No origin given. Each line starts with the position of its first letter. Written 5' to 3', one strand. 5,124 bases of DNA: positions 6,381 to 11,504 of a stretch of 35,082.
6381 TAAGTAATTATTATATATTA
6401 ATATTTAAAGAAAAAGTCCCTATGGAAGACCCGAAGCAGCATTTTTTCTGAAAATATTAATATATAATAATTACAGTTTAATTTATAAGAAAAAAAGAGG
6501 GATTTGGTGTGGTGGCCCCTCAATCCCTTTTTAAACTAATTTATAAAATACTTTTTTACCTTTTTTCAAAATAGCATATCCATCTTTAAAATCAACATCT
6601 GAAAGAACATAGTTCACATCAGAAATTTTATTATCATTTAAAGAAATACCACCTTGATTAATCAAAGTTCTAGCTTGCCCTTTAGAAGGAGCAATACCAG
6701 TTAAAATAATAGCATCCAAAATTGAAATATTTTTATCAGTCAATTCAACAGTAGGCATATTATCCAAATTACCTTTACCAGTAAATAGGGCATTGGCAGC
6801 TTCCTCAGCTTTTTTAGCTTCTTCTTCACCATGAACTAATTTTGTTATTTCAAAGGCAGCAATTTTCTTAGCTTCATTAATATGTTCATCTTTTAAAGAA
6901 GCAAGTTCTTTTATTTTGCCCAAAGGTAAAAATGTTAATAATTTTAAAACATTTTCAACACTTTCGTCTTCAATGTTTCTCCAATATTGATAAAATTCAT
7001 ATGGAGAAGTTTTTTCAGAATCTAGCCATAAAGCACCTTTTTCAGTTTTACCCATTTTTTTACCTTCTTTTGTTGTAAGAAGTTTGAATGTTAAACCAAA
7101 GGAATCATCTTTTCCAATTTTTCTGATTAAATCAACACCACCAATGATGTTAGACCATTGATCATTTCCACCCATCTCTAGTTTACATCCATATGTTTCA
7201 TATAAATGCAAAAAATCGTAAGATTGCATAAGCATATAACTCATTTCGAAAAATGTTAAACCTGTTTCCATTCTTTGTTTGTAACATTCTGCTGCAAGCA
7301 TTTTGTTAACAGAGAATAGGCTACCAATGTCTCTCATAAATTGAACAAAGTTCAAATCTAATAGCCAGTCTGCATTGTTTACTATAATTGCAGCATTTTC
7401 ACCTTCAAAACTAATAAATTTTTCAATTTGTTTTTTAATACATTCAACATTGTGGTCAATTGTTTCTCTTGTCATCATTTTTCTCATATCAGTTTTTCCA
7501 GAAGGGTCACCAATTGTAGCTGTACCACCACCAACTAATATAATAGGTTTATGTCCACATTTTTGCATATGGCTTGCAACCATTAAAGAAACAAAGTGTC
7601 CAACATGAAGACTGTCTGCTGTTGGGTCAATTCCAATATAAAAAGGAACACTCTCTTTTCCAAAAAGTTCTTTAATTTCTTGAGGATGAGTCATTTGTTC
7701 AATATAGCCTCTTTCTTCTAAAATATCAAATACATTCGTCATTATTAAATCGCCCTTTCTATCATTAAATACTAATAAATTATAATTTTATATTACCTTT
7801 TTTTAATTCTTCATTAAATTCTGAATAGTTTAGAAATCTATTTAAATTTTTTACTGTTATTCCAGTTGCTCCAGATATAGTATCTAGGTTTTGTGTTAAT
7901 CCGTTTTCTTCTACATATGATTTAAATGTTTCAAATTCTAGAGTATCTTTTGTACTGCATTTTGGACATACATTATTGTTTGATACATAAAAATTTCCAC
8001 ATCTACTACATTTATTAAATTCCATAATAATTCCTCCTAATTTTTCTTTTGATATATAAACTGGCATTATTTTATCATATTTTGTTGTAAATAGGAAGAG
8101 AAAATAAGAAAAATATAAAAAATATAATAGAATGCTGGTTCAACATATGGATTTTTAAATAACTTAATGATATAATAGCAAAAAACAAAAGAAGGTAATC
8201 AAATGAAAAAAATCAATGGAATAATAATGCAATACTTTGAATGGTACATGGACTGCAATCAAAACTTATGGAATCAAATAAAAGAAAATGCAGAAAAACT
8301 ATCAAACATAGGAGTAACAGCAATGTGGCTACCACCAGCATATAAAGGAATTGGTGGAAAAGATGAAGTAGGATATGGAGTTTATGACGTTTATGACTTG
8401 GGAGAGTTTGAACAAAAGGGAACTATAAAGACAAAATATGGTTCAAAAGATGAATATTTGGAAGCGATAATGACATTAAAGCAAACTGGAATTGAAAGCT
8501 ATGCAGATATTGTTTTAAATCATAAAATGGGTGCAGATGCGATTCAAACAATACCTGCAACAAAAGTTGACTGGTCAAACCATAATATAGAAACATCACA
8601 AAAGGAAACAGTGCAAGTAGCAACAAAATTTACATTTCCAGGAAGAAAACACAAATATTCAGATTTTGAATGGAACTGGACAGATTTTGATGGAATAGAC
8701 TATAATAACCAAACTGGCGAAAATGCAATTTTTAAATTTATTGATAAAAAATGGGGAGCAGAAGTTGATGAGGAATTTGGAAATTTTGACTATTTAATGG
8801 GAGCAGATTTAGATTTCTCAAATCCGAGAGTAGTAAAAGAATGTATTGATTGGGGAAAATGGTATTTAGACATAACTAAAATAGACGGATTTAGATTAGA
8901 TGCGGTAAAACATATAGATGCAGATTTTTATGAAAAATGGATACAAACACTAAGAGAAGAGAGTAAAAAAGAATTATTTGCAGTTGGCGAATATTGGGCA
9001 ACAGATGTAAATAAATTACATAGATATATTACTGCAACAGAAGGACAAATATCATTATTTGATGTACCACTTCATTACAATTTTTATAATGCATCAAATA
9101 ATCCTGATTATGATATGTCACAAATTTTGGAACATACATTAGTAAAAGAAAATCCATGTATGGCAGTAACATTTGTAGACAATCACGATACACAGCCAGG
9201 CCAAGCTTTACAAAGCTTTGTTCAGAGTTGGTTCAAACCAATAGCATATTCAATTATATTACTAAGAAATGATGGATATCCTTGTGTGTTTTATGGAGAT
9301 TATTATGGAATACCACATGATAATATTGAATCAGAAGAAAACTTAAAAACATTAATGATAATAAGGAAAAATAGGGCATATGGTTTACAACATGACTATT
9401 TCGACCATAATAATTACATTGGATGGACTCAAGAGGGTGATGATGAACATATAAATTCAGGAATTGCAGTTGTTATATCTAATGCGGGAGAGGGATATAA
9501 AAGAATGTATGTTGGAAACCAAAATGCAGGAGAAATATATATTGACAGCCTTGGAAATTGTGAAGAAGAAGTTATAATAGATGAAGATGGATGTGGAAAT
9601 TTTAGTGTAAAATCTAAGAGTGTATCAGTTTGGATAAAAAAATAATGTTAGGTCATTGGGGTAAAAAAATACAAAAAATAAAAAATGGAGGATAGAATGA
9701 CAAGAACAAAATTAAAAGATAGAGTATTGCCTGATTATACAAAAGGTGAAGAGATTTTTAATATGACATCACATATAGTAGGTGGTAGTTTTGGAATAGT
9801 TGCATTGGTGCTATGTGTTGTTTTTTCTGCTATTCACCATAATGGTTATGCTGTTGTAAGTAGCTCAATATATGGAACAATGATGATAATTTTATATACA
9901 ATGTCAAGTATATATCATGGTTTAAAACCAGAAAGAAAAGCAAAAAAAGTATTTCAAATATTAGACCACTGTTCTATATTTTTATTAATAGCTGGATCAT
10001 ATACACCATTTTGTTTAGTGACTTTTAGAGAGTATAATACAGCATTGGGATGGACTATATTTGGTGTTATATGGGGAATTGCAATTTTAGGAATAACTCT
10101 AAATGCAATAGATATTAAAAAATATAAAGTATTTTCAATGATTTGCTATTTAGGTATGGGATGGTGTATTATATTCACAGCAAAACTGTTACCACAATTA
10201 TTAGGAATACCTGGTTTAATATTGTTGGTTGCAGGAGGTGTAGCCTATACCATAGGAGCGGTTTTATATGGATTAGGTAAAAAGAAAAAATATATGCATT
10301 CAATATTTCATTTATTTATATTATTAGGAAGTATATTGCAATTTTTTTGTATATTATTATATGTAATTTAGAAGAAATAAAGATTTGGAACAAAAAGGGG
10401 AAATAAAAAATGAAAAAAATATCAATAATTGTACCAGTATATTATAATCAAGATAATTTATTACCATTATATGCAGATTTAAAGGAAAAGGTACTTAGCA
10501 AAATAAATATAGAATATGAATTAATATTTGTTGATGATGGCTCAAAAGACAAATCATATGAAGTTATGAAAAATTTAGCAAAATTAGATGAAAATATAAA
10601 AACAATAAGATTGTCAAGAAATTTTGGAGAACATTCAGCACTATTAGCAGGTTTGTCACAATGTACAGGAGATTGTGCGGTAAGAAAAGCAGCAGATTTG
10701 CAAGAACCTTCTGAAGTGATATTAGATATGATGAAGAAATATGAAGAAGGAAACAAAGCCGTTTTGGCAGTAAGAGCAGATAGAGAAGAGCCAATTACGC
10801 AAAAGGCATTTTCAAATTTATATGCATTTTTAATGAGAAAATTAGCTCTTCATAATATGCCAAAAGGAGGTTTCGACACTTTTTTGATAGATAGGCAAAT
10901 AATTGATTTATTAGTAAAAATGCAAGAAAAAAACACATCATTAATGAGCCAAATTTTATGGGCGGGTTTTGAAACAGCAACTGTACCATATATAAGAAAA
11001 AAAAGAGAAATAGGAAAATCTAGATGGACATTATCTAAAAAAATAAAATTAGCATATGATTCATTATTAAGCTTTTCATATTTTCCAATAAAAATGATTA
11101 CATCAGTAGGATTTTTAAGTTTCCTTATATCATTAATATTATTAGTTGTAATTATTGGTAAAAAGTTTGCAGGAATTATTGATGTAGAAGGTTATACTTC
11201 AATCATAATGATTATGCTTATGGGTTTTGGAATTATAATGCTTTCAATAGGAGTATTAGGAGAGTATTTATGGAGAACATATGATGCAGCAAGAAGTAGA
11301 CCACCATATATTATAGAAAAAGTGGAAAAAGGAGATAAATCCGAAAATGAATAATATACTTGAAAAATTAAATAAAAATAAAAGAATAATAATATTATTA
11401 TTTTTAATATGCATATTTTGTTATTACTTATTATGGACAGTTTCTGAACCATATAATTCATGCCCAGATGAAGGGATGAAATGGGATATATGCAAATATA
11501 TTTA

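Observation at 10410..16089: Arn-like extracytoplasmic amino-sugar modification cluster with a WecE-type transaminase and an ATP-grasp ligase, in a probable Gram-positive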

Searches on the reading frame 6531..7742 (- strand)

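Call 44: search_protein_families(library=pfam, proteins=[window:6531-7742:-], max_evalue=0.001)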
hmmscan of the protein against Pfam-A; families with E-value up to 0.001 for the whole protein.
window:6531-7742:- (403 aa): 3 families
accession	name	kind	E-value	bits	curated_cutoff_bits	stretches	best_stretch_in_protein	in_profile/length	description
PF00579.31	tRNA-synt_1b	-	9.6e-83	278.3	21.1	1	31-320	5-291/292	tRNA synthetases class I (W and Y)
PF22421.1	SYY_C-terminal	-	5.4e-19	68.3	27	1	326-400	6-81/83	Tyrosine--tRNA ligase SYY-like C-terminal domain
PF01479.30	S4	-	3.5e-06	27.1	22.8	1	342-380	3-42/48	S4 domain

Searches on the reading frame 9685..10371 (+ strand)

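Call 3: search_protein_families(library=pfam, proteins=[window:9685-10371:+], max_evalue=0.01)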
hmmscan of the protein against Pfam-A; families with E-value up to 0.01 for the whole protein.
window:9685-10371:+ (228 aa): 1 family
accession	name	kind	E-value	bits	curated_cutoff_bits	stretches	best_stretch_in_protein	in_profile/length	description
PF03006.26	HlyIII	-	5.9e-43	147.6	26.2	1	21-220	4-224/224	Haemolysin-III related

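Call 4: search_protein_families(library=ncbifam, proteins=[window:9685-10371:+], max_evalue=0.01)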
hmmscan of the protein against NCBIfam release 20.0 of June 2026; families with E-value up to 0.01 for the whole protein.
window:9685-10371:+ (228 aa): 2 families
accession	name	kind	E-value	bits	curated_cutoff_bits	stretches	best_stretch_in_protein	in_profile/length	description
NF011669.1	PRK15087.1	equivalog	1.3e-64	217.5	80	1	23-226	1-199/199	PAQR family membrane homeostasis protein TrhA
TIGR01065.1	hlyIII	subfamily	6.5e-58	195.6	172.2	1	22-227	1-204/204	hemolysin III family protein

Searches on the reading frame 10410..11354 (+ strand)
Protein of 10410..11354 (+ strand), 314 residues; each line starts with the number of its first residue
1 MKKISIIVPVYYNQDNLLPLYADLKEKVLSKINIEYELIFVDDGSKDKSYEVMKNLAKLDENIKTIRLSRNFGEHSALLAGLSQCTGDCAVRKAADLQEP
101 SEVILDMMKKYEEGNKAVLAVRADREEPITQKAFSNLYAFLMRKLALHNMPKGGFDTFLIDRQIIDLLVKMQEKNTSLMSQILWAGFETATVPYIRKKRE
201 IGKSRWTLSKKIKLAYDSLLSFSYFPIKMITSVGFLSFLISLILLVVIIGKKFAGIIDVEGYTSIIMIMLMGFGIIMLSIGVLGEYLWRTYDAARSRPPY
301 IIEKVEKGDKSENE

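Call 3: search_protein_families(library=pfam, proteins=[window:10410-11354:+], max_evalue=0.01)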
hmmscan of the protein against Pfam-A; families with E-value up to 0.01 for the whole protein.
window:10410-11354:+ (314 aa): 2 families
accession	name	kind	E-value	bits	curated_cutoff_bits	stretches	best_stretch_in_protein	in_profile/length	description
PF00535.33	Glycos_transf_2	-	1.8e-23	83.7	23.3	1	5-163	1-162/168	Glycosyl transferase family 2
PF10111.15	Glyco_tranf_2_2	-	0.0026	17.7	27.3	1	6-89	2-84/276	Glycosyltransferase like family 2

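Call 4: search_protein_families(library=ncbifam, proteins=[window:10410-11354:+], max_evalue=0.01)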
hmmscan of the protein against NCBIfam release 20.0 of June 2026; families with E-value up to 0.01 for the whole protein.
window:10410-11354:+ (314 aa): 14 families
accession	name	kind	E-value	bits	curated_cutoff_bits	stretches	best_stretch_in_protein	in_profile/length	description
NF047588.1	GlcsyltransPgfSStrep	equivalog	1.3e-60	205.2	500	1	3-305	2-305/308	glycosyltransferase PgfS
NF007986.1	PRK10714.1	equivalog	8.6e-50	169.5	529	1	1-306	5-312/316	undecaprenyl-phosphate 4-deoxy-4-formamido-L-arabinose transferase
TIGR03937.1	PgaC_IcaA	equivalog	9.5e-11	41.3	422.3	1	2-98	45-137/407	poly-beta-1,6-N-acetyl-D-glucosamine synthase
NF007482.0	PRK10073.1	equivalog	1.1e-08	34.4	423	1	2-90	6-89/334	glycosyltransferase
TIGR03965.1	mycofact_glyco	equivalog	7.9e-08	31.6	280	1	2-88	74-156/467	mycofactocin biosynthesis glycosyltransferase MftF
NF047683.1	TeichurnBiosyTuaG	equivalog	2e-07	30.9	400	1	3-88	7-88/252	teichuronic acid biosynthesis protein TuaG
NF041875.1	EPS_EpsD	equivalog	2.9e-07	30.2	370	1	4-146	1-140/325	exopolysaccharide biosynthesis glycosyltransferase EpsD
TIGR03111.1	glyc2_xrt_Gpos1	hypoth_equivalog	2.9e-07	29.7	363.95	1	3-116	50-161/439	TIGR03111 family XrtG-associated glycosyltransferase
NF053739.1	GlytfEpsEBac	equivalog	3.4e-07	29.5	450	1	3-96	2-92/265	glycosyltransferase EpsE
TIGR04283.1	glyco_like_mftF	equivalog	4e-06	26.6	182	1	4-90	1-76/221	TIGR04283 family arsenosugar biosynthesis glycosyltransferase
NF050050.1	ProtGlycPglI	equivalog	3.3e-05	23.4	500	1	1-131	1-128/306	GalNAc(5)-diNAcBac-PP-undecaprenol beta-1,3-glucosyltransferase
TIGR04242.1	nodulat_NodC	equivalog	0.00019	20.5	550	1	3-113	49-158/395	chitooligosaccharide synthase NodC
NF050819.1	PolSacchBiosHfsG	equivalog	0.0013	17.9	500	1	3-74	13-79/302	polysaccharide biosynthesis protein HfsG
NF010496.0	PRK13915.1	equivalog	0.0055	15.8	262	1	2-106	31-136/307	glucosyl-3-phosphoglycerate synthase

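Call 63: search_solved_structures(query=window:10410-11354:+, max_evalue=0.00001)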
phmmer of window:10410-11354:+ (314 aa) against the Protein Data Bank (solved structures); distinct sequences matched with E-value up to 0.00001: 7.
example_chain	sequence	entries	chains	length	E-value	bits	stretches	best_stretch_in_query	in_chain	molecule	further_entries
5ekp_C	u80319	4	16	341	5.1e-52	180.4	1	3-303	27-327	Uncharacterized glycosyltransferase sll0501 | Glycosyltransferase sll0501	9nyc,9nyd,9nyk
9nye_A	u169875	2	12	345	5.4e-52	180.3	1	3-303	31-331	Glycosyltransferase sll0501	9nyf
5eke_A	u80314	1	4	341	6.9e-52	179.9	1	3-303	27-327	Uncharacterized glycosyltransferase sll0501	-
9hwj_A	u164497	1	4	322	1.4e-41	146.1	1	1-314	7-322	Undecaprenyl-phosphate 4-deoxy-4-formamido-L-arabinose transferase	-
9bhc_C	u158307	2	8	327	3.6e-40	141.5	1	1-305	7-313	Undecaprenyl-phosphate 4-deoxy-4-formamido-L-arabinose transferase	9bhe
8vxh_A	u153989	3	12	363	5.3e-40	140.9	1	1-305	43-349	Undecaprenyl-phosphate 4-deoxy-4-formamido-L-arabinose transferase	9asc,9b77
5mlz_A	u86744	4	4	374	6.3e-13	52.1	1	3-122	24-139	Dolichol monophosphate mannose synthase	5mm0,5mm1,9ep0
